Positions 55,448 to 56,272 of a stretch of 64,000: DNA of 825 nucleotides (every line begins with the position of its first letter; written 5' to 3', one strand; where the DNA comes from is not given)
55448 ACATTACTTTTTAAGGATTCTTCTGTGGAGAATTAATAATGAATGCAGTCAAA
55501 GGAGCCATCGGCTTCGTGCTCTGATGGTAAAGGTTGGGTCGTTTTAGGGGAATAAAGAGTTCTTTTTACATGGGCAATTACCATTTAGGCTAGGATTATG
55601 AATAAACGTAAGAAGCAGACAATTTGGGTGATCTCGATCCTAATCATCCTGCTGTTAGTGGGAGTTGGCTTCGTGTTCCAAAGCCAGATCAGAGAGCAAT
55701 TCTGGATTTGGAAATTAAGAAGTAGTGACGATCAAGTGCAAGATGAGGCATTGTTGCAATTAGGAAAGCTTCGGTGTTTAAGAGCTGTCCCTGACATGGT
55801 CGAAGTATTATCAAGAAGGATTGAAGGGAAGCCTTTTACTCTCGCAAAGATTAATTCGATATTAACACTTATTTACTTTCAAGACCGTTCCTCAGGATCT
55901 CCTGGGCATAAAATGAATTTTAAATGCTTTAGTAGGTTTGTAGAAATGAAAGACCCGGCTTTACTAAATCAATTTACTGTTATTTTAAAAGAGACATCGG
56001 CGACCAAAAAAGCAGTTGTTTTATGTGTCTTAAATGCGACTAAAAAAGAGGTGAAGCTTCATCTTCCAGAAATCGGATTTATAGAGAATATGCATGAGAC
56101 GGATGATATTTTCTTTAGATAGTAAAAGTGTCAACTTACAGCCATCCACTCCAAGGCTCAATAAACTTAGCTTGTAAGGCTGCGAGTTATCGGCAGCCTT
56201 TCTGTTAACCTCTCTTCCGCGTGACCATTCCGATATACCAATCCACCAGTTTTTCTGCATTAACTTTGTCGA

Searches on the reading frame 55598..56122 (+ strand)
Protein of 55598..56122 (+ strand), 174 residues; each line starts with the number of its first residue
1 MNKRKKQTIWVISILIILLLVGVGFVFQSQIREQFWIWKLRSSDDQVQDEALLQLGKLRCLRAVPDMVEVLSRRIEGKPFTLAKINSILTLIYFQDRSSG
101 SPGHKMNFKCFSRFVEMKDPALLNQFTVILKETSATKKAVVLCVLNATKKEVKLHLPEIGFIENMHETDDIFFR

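Call 25: search_protein_families(library=pfam, max_evalue=10, proteins=[window:55598-56122:+])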
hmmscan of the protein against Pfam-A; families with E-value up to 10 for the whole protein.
window:55598-56122:+ (174 aa): 4 families
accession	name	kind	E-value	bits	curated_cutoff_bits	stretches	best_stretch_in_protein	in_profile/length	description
PF03130.22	HEAT_PBS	-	0.064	14.3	20.9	1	47-72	1-26/27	PBS lyase HEAT-like repeat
PF16657.11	Malt_amylase_C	-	0.089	13.3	27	1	137-158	21-42/75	Maltogenic Amylase, C-terminal domain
PF13646.12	HEAT_2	-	0.091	13.5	27.7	1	35-72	3-41/88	HEAT repeats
PF15957.10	Comm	-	0.31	11.7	27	1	7-46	8-47/110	Commissureless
